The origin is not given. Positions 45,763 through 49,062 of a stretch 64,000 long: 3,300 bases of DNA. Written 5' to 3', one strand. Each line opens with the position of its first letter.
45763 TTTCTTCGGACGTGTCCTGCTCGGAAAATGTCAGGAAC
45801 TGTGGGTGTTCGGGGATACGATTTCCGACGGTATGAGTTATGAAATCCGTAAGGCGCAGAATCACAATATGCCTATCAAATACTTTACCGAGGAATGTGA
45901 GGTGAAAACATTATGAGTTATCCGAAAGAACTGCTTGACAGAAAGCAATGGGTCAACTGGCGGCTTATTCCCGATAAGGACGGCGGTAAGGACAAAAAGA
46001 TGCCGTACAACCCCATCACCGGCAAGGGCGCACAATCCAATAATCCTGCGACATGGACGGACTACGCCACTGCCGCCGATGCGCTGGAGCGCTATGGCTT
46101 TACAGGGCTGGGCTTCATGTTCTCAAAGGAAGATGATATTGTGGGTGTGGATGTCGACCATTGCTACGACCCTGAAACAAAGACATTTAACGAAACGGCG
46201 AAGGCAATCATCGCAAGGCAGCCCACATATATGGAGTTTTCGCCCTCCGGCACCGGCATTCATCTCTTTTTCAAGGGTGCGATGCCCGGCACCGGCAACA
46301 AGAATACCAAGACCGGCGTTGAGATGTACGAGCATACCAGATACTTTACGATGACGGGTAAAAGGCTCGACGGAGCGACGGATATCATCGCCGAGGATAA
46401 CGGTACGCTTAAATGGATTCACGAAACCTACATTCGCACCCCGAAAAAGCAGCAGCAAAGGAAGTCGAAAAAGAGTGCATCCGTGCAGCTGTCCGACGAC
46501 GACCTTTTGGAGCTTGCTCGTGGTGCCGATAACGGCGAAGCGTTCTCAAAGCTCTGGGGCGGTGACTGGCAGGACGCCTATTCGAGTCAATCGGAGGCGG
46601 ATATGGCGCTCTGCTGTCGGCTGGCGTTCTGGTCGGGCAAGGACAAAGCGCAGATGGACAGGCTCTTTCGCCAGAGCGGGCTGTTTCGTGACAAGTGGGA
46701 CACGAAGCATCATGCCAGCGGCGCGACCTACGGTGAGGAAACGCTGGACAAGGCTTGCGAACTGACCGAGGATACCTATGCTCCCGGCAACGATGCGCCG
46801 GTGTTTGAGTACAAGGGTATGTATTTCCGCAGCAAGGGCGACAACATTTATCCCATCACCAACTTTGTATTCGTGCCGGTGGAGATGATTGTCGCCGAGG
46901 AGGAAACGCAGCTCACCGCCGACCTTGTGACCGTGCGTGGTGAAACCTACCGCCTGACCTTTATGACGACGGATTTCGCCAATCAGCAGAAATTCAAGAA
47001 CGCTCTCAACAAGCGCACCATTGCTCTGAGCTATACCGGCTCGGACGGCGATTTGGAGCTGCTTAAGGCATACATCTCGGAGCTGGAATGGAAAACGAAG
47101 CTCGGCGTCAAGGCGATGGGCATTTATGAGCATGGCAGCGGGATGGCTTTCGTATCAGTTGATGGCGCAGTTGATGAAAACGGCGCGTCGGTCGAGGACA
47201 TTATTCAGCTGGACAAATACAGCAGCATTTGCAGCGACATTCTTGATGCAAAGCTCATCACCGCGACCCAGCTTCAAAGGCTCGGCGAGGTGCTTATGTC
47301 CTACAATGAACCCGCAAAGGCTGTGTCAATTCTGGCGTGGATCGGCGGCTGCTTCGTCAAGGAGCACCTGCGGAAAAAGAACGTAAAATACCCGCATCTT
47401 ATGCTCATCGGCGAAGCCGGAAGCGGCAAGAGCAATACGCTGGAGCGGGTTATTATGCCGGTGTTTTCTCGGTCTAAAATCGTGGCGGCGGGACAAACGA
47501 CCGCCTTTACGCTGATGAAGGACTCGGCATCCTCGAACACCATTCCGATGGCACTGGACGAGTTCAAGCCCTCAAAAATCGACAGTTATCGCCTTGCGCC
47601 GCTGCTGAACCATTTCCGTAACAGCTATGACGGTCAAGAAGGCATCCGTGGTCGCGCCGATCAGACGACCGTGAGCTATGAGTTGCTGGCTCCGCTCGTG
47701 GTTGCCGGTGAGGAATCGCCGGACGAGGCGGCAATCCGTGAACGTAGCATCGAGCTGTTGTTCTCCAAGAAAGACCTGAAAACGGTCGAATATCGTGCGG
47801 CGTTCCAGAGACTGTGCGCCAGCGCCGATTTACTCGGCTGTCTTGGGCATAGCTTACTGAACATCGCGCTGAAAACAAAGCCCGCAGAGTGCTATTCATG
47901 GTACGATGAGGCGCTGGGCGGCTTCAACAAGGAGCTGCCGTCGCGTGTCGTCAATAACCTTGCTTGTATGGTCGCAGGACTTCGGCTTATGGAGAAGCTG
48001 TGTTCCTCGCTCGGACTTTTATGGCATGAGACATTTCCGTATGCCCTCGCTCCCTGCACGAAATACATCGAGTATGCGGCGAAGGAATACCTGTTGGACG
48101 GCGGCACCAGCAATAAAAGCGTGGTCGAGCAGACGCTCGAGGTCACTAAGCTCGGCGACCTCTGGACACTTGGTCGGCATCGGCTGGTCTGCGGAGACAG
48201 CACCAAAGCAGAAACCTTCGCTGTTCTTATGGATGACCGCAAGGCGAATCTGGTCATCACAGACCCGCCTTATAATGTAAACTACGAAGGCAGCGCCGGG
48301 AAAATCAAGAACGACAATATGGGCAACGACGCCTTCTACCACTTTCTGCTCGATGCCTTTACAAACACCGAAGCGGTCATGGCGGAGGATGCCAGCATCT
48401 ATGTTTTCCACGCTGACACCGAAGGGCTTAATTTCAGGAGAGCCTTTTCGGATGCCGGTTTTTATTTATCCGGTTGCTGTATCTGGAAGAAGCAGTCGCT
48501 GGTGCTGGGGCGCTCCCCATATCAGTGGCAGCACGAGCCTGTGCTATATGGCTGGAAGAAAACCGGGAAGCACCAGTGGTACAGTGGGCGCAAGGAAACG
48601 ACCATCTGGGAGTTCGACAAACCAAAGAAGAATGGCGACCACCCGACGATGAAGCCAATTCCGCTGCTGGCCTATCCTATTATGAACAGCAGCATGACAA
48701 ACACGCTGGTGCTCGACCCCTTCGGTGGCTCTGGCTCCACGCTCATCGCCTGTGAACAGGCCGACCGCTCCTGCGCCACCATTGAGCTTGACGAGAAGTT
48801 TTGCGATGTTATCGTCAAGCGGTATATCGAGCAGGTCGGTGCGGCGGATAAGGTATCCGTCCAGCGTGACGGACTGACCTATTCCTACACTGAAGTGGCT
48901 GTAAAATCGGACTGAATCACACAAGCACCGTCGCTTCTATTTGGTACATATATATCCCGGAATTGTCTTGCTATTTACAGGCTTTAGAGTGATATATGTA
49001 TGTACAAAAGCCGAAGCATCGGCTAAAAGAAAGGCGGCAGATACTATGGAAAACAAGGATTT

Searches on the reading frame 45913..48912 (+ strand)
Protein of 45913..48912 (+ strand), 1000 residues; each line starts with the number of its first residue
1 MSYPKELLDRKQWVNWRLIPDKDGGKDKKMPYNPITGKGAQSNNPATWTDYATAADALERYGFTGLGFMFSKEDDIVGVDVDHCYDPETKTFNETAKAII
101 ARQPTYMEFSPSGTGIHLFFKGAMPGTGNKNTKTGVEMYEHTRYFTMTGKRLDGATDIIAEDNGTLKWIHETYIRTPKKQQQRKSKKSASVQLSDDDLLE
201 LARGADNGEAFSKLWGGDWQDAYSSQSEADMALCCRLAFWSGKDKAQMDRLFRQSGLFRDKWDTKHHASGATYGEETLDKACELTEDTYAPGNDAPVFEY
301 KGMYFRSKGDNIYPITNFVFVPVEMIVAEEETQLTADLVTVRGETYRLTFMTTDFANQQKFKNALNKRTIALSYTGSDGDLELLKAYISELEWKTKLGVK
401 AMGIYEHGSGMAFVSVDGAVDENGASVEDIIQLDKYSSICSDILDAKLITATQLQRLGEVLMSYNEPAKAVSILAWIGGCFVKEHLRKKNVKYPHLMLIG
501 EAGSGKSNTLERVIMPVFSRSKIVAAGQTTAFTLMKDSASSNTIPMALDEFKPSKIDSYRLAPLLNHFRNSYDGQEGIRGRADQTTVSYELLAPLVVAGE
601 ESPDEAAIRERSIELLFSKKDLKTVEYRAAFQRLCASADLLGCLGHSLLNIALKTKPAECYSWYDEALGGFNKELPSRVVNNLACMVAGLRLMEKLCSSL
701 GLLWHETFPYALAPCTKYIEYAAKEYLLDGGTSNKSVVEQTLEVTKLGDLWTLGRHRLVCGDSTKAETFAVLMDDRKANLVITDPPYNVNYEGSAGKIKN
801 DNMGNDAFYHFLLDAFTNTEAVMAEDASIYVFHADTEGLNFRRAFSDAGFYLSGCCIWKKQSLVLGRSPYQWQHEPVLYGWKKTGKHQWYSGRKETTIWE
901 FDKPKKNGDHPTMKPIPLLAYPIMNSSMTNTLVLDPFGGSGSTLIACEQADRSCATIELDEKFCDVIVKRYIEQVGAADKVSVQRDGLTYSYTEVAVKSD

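Call 3: search_protein_families(library=pfam, proteins=[window:45913-48912:+], max_evalue=0.1)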
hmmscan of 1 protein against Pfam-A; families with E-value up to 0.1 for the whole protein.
window:45913-48912:+ (1000 aa): 5 families
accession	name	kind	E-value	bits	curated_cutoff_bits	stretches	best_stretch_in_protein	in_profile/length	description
PF22763.1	NrS1-1_pol-like_HBD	-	4.5e-30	103.7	27.9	1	226-291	1-64/64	NrS-1 polymerase HBD domain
PF01555.25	N6_N4_Mtase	-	2.2e-25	90.3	26.7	1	779-968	2-220/221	DNA methylase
PF03602.21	Cons_hypoth95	-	0.00058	20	24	1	906-985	18-97/182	Conserved hypothetical protein 95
PF01580.24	FtsK_SpoIIIE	-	0.014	15.3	24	1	491-516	36-62/221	FtsK/SpoIIIE family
PF08800.15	BT4734-like_N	-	0.094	13.3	22.4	0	76-141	30-95/134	BT4734-like, N-terminal domain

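Call 4: search_protein_families(library=phrogs, proteins=[window:45913-48912:+], max_evalue=0.001)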
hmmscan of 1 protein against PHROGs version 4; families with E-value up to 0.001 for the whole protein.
window:45913-48912:+ (1000 aa): 17 families
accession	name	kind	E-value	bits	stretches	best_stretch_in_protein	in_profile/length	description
phrog_498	-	other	1.7e-126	424.3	1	740-996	185-441/633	DNA methyltransferase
phrog_1829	-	DNA, RNA and nucleotide metabolism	2.3e-99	334.6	1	3-308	6-308/772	DNA primase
phrog_13901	-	DNA, RNA and nucleotide metabolism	1.1e-86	292.1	1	4-299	12-309/341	DNA primase/helicase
phrog_23085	-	unknown function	6.6e-50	169.4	1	872-997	2-132/138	-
phrog_3022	-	DNA, RNA and nucleotide metabolism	3.8e-46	158.9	1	3-266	9-279/788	DNA primase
phrog_67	-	other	4.5e-39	136.1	1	751-975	119-347/743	DNA methyltransferase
phrog_26824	-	unknown function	2e-31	109.9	1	356-743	364-741/868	-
phrog_15962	-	DNA, RNA and nucleotide metabolism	4.8e-24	85.6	1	4-196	32-237/835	DNA primase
phrog_3008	-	other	1.2e-21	78.1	1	894-976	130-216/244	DNA methyltransferase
phrog_8643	-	DNA, RNA and nucleotide metabolism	1.3e-21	78.2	1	3-153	37-172/179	DNA polymerase/primase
phrog_18293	-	other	1.7e-13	51.6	1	897-971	33-107/119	methyltransferase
phrog_35045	-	DNA, RNA and nucleotide metabolism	5.4e-13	49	2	43-149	51-157/826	DNA primase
phrog_23148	-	unknown function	5e-11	43.9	1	906-971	81-146/165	-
phrog_8769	-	other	6.2e-10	39.8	1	929-970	11-52/71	methyltransferase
phrog_6952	-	other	9.7e-08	33.1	1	896-968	99-172/181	DNA methyltransferase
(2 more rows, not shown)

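Call 5: search_protein_families(library=ncbifam, proteins=[window:45913-48912:+], max_evalue=0.01)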
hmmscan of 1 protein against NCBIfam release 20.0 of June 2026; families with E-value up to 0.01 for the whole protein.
window:45913-48912:+ (1000 aa): 3 families
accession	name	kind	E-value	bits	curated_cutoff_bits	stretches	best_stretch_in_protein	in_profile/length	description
NF010253.0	PRK13699.1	subfamily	3.9e-17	62.7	244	1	772-971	15-205/226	DNA methyltransferase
NF008572.0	PRK11524.1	equivalog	5.5e-14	52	292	2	907-970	192-255/294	adenine-specific DNA-methyltransferase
NF050803.1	DnaMtaseCcrMCaul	equivalog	5.4e-12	45.3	830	1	907-982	183-257/350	adenine-specific DNA-methyltransferase CcrM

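Call 9: find_homologous_proteins(query=window:45913-48912:+, max_evalue=0.00001)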
Query window:45913-48912:+ (1000 aa): 1564 proteins with E <= 0.00001 among 8000 candidates; the best 120 are listed.
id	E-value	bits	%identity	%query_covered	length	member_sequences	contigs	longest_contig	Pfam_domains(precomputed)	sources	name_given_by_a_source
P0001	0.0e+0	1654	94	77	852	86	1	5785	PF22763.2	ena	-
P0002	0.0e+0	1538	88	74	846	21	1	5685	PF22763.2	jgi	-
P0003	0.0e+0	1501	86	74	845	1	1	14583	PF22763.2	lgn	-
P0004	0.0e+0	1499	85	74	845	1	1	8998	PF22763.2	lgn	-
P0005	0.0e+0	1499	85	74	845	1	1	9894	PF22763.2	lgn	-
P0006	0.0e+0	1496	85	74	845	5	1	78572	PF22763.2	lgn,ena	-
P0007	0.0e+0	1490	85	74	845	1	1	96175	PF22763.2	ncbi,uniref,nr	ncbi:DNA primase [Desulfitobacterium sp.]|uniref:phage NrS-1 polymerase family protein n=1 Tax=Desul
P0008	0.0e+0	1485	85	74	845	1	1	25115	PF22763.2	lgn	-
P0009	0.0e+0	1444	83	74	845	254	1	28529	PF22763.2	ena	-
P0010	0.0e+0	1418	81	74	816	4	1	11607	PF22763.2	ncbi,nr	ncbi:MAG TPA: hypothetical protein PK074_09025, partial [Spirochaetales bacterium]|nr:hypothetical p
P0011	0.0e+0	1413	81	74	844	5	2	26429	PF22763.2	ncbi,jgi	jgi:hypothetical protein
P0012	0.0e+0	1405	80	74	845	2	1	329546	PF22763.2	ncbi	-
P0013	0.0e+0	1401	81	74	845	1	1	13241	PF22763.2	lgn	-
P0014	0.0e+0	1400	81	74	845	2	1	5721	PF22763.2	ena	-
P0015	0.0e+0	1397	79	74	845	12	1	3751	PF22763.2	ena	-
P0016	0.0e+0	1384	80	74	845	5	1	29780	PF22763.2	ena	-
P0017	0.0e+0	1376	79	74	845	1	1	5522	PF22763.2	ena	-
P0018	0.0e+0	1373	79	74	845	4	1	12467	PF22763.2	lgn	-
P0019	0.0e+0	1372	80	74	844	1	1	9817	PF22763.2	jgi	-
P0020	0.0e+0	1372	78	74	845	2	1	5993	PF22763.2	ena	-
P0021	0.0e+0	1371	79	74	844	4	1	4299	PF22763.2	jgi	jgi:putative DNA primase/helicase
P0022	0.0e+0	1369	79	74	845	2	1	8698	PF22763.2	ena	-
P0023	0.0e+0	1358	77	74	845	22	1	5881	PF22763.2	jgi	jgi:putative DNA primase/helicase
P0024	0.0e+0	1353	83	69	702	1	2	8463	PF22763.2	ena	-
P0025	0.0e+0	1326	74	76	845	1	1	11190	PF22763.2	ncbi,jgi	jgi:hypothetical protein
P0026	0.0e+0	1277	73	74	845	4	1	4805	PF22763.2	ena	-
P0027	0.0e+0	1276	71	74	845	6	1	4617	PF22763.2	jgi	jgi:putative DNA primase/helicase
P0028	0.0e+0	1236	71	74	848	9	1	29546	PF22763.2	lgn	-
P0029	0.0e+0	1221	69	74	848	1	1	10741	PF22763.2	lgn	-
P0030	0.0e+0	1218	70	74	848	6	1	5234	PF22763.2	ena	-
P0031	0.0e+0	1215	69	74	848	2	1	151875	PF22763.2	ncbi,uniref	ncbi:DNA primase [Pelotomaculum propionicicum]|uniref:phage NrS-1 polymerase family protein n=1 Tax=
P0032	0.0e+0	1208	69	74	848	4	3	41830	PF22763.2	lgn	-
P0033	0.0e+0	1186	68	74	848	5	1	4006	PF22763.2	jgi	jgi:hypothetical protein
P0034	0.0e+0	1184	66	74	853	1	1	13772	PF22763.2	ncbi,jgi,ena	-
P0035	0.0e+0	1175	67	74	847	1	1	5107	PF22763.2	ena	-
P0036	0.0e+0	1173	67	74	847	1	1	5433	PF22763.2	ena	-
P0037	0.0e+0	1171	66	74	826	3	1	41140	PF22763.2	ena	-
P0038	0.0e+0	1170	66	74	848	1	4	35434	PF22763.2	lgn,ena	-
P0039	0.0e+0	1169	66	74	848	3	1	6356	PF22763.2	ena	-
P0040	0.0e+0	1164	68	74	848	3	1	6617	PF22763.2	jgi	jgi:putative DNA primase/helicase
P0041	0.0e+0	1162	66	74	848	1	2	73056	PF22763.2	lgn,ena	-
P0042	0.0e+0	1161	66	74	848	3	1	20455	PF22763.2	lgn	-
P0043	0.0e+0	1158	67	74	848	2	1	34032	PF22763.2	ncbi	-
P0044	0.0e+0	1158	66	74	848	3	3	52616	PF22763.2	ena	-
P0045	0.0e+0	1154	66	74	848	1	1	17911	PF22763.2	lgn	-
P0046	0.0e+0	1153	66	74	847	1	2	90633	PF22763.2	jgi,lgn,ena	-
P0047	0.0e+0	1152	65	74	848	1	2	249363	PF22763.2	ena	-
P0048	0.0e+0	1151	66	74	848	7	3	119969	PF22763.2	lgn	-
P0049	0.0e+0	1145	65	74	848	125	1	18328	PF22763.2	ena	-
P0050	0.0e+0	1143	65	74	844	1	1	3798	PF22763.2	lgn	-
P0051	0.0e+0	1140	65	74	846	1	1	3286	PF22763.2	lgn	-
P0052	0.0e+0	1139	65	74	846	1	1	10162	PF22763.2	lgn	-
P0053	0.0e+0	1137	66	74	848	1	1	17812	PF22763.2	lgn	-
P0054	0.0e+0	1136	65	74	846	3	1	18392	PF22763.2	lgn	-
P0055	0.0e+0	1135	65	74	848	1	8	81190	PF22763.2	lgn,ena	-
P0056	0.0e+0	1133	66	74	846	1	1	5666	PF22763.2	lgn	-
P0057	0.0e+0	1133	64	74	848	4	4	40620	PF22763.2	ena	-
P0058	0.0e+0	1133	64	74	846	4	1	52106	PF22763.2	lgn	-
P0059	0.0e+0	1130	65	74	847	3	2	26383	PF22763.2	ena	-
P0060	0.0e+0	1130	65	74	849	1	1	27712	PF22763.2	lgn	-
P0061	0.0e+0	1128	64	74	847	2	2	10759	PF22763.2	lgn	-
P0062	0.0e+0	1128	64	74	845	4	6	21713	PF22763.2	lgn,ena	-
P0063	0.0e+0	1124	64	74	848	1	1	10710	PF22763.2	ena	-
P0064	0.0e+0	1119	64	74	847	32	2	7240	PF22763.2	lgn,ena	-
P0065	0.0e+0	1117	64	74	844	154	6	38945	PF22763.2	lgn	-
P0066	0.0e+0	1117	64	74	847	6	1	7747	PF22763.2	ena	-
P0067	0.0e+0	1114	65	74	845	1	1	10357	PF22763.2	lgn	-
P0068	0.0e+0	1113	65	74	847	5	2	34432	PF22763.2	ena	-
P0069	0.0e+0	1111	63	74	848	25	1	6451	PF22763.2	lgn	-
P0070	0.0e+0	1110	63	74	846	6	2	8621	PF22763.2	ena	-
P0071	0.0e+0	1110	63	74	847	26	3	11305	PF22763.2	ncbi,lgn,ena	-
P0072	0.0e+0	1109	64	74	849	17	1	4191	PF22763.2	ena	-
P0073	0.0e+0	1109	64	74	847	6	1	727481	PF22763.2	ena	-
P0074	0.0e+0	1109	64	74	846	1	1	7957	PF22763.2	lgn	-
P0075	0.0e+0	1107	63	74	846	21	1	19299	PF22763.2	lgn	-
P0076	0.0e+0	1106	64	74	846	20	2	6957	PF22763.2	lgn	-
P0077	0.0e+0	1105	63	75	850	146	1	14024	PF22763.2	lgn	-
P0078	0.0e+0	1101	62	74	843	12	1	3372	PF22763.2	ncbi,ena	-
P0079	0.0e+0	1100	64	74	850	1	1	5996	PF22763.2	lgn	-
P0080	0.0e+0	1091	62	74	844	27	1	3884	PF22763.2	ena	-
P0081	0.0e+0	1089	62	74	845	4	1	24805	PF22763.2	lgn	-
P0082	0.0e+0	1087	63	74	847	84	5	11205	PF22763.2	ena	-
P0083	0.0e+0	1086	64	73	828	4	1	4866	PF22763.2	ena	-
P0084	0.0e+0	1085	63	74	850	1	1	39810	PF22763.2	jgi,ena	-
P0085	0.0e+0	1085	62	74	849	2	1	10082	PF22763.2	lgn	-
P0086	0.0e+0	1084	62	74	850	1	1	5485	PF22763.2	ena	-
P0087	0.0e+0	1079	62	74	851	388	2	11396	PF22763.2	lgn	-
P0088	0.0e+0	1077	62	74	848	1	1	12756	PF22763.2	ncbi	-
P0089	0.0e+0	1076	62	74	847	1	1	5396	PF22763.2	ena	-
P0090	0.0e+0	1074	62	74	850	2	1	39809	PF22763.2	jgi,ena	-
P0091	0.0e+0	1074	62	74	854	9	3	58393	PF22763.2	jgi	jgi:hypothetical protein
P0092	0.0e+0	1073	62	74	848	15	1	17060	PF22763.2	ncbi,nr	ncbi:MAG: DNA primase [Lachnospiraceae bacterium]|nr:DNA primase [Lachnospiraceae bacterium]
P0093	0.0e+0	1067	62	74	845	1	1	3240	PF22763.2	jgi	jgi:hypothetical protein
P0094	0.0e+0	1064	61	74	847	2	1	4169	PF22763.2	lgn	-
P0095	0.0e+0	1061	61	74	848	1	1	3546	PF22763.2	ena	-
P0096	0.0e+0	1060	62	74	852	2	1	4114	PF22763.2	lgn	-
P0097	0.0e+0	1059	61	74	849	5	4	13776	PF22763.2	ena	-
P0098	0.0e+0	1058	62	74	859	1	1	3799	PF22763.2,PF09250.17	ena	-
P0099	0.0e+0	1058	60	74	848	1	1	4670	PF22763.2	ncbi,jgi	jgi:putative DNA primase/helicase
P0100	0.0e+0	1056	61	74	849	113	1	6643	PF22763.2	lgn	-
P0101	0.0e+0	1054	61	74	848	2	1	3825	PF22763.2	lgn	-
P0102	0.0e+0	1053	60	74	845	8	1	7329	PF22763.2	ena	-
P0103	0.0e+0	1052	60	75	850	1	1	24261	PF22763.2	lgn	-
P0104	0.0e+0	1052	61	74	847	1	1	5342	PF22763.2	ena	-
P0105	0.0e+0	1049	61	74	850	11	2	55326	PF22763.2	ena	-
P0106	0.0e+0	1049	59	74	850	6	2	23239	PF22763.2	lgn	-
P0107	0.0e+0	1049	60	74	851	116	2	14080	PF22763.2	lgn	-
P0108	0.0e+0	1049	61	74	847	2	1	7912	PF22763.2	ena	-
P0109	0.0e+0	1047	61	74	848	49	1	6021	PF22763.2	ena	-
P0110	0.0e+0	1046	61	74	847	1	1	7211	PF22763.2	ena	-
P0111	0.0e+0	1045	60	74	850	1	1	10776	PF22763.2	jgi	-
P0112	0.0e+0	1045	61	74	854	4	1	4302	PF22763.2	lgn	-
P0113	0.0e+0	1044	61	74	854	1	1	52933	PF22763.2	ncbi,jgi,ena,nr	ncbi:MAG: DNA primase [Firmicutes bacterium]|nr:DNA primase [Bacillota bacterium]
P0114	0.0e+0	1044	60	74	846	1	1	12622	PF22763.2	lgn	-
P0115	0.0e+0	1044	61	74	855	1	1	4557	PF22763.2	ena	-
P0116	0.0e+0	1043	60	74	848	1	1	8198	PF22763.2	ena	-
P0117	0.0e+0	1043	61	74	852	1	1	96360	PF22763.2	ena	-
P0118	0.0e+0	1043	60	74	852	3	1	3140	PF22763.2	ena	-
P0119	0.0e+0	1040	60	74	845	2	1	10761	PF22763.2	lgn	-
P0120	0.0e+0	1040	61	74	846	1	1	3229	PF22763.2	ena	-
